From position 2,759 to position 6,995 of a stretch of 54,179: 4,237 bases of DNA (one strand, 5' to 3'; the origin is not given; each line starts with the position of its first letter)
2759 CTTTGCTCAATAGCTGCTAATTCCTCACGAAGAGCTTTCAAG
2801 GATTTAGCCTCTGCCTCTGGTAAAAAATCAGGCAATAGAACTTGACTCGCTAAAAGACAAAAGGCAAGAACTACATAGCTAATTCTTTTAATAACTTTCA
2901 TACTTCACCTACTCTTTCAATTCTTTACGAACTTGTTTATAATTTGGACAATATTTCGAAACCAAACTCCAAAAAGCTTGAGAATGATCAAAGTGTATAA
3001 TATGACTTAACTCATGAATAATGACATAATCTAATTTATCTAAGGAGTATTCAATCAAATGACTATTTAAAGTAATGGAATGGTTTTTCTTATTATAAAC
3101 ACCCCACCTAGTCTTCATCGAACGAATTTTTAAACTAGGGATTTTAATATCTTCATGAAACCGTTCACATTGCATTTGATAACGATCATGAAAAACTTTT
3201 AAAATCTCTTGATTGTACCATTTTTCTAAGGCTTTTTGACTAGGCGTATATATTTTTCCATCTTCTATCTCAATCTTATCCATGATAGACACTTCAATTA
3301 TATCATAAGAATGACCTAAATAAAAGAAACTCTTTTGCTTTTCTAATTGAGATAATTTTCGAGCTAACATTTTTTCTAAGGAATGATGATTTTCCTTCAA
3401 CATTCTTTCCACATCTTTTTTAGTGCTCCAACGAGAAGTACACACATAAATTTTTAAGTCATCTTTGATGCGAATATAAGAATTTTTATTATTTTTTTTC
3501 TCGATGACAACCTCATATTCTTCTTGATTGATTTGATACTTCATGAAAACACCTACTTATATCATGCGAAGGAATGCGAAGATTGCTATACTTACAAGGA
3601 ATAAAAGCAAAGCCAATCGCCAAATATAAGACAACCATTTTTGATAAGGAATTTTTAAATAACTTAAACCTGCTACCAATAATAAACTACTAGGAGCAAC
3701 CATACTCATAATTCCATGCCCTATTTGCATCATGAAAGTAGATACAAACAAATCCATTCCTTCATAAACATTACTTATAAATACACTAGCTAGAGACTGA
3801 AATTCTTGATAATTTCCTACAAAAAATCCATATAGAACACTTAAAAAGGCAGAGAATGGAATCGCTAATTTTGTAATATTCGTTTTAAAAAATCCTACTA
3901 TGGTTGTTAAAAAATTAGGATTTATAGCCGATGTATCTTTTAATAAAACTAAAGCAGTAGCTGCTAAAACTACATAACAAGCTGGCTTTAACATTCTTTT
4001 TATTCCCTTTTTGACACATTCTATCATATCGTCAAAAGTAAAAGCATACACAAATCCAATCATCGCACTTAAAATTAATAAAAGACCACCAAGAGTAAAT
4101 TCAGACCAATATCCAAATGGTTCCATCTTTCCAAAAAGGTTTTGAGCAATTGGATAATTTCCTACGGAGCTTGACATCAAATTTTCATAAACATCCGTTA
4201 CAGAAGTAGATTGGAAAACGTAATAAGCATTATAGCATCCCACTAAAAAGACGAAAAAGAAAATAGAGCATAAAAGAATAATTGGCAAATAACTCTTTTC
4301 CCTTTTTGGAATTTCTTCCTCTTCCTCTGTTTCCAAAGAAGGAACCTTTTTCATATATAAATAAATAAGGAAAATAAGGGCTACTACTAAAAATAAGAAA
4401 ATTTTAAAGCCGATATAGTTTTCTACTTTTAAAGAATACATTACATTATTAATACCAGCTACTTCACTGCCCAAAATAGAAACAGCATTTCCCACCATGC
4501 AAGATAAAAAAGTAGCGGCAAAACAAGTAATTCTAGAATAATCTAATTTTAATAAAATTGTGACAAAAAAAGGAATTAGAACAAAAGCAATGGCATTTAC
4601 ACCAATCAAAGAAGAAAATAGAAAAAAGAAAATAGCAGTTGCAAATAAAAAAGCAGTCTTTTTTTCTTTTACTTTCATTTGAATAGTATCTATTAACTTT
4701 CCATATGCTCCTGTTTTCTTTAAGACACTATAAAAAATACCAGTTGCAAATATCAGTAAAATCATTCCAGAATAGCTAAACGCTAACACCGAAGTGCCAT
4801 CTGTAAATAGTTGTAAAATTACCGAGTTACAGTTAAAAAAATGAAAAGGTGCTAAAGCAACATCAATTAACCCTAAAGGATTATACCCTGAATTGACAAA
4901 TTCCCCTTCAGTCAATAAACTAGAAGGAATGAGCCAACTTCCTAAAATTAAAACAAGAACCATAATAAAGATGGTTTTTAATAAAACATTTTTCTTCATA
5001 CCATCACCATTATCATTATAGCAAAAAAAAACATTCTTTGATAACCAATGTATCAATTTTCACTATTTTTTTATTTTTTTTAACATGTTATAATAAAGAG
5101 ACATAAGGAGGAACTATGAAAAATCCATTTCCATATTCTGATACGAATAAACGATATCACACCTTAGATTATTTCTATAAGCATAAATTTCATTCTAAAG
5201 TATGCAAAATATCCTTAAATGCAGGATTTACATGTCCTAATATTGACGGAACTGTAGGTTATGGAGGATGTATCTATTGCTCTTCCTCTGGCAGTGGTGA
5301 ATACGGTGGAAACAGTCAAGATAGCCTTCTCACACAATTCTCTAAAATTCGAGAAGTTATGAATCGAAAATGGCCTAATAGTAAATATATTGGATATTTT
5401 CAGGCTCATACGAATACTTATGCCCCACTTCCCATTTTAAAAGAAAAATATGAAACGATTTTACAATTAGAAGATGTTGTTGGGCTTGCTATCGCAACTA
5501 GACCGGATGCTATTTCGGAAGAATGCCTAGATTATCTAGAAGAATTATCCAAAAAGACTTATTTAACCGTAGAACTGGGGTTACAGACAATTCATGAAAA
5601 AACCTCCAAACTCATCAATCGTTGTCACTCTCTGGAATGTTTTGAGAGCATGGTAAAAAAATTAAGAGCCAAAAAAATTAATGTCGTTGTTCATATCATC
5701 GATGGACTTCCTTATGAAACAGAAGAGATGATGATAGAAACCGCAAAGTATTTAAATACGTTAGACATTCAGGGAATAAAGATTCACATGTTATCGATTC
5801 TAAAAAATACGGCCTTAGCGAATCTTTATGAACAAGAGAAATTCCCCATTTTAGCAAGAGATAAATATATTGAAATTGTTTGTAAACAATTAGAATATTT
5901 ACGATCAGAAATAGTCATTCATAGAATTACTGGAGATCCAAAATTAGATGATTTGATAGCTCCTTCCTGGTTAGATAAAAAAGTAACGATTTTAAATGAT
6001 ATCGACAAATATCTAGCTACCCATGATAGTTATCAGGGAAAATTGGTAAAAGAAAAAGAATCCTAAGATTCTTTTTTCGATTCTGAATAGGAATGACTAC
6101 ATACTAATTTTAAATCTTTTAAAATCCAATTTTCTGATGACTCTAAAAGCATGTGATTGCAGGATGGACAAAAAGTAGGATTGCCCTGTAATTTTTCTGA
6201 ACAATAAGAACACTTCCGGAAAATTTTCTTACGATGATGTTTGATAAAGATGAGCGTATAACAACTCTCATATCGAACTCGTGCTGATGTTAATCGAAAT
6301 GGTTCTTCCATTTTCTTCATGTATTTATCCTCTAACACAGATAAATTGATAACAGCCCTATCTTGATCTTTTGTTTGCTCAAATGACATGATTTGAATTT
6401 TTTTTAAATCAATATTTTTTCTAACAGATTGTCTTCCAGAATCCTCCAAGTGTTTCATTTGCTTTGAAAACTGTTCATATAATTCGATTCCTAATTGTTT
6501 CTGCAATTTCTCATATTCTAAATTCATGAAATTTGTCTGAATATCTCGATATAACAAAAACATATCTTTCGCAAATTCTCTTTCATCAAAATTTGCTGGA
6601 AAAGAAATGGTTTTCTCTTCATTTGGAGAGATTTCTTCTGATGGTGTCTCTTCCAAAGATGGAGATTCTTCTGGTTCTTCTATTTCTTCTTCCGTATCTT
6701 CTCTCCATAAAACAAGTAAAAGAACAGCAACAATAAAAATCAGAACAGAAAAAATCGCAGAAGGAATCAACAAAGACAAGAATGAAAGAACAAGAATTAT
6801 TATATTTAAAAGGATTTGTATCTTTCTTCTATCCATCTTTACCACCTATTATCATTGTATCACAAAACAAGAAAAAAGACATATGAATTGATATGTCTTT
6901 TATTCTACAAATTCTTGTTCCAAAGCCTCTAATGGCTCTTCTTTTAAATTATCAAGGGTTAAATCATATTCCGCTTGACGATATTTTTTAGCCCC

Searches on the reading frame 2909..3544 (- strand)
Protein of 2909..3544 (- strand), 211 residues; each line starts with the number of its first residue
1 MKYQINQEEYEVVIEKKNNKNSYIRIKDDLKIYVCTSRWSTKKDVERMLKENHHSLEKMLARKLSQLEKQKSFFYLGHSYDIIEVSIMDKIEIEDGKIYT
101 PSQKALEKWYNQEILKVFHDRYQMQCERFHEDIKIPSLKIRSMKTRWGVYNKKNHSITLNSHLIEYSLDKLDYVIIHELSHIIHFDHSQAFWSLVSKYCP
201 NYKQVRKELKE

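Call 80: search_protein_families(library=pfam, proteins=[window:2909-3544:-], max_evalue=0.00001)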
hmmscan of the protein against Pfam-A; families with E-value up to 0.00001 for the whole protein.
window:2909-3544:- (211 aa): 2 families
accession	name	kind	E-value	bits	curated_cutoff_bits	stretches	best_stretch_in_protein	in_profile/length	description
PF01863.23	YgjP-like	-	1.1e-37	130.5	26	1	20-211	1-206/207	YgjP-like, metallopeptidase domain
PF10263.15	SprT-like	-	2.1e-06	28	25.6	1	131-185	14-75/108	SprT-like family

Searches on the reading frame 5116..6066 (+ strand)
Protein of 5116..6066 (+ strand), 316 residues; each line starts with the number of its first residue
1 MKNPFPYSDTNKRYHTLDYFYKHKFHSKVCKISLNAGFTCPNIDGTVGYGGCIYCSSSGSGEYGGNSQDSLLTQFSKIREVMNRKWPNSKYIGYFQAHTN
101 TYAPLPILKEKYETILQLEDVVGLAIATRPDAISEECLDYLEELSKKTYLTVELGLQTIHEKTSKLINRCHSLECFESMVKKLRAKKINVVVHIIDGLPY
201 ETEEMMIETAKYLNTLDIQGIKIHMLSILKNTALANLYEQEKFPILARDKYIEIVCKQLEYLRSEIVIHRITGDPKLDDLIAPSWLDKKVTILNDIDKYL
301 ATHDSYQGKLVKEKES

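Call 80: search_protein_families(library=pfam, proteins=[window:5116-6066:+], max_evalue=0.00001)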
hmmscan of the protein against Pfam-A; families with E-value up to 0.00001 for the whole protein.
window:5116-6066:+ (316 aa): 2 families
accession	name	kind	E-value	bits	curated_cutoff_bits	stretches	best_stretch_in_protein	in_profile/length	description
PF16199.10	Radical_SAM_C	-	1.1e-25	89.9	31.9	1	218-300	1-83/85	Radical_SAM C-terminal domain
PF04055.27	Radical_SAM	-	4e-16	60.1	29.5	1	51-213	10-166/166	Radical SAM superfamily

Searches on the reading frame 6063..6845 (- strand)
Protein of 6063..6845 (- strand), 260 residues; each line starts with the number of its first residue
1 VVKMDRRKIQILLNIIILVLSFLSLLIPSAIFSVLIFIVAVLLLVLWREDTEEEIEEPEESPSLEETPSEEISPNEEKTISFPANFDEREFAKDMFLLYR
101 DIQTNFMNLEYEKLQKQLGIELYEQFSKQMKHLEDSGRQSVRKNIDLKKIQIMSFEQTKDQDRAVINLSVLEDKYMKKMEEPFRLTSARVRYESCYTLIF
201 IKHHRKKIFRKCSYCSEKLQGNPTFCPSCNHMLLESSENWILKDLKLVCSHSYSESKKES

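Call 80: search_protein_families(library=pfam, proteins=[window:6063-6845:-], max_evalue=0.00001)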
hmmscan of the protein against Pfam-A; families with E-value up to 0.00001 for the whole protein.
window:6063-6845:- (260 aa): 1 family
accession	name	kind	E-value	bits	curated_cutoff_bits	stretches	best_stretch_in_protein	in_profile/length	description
PF04280.21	Tim44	-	2e-11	44.6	29.6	1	82-169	11-98/147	Tim44-like domain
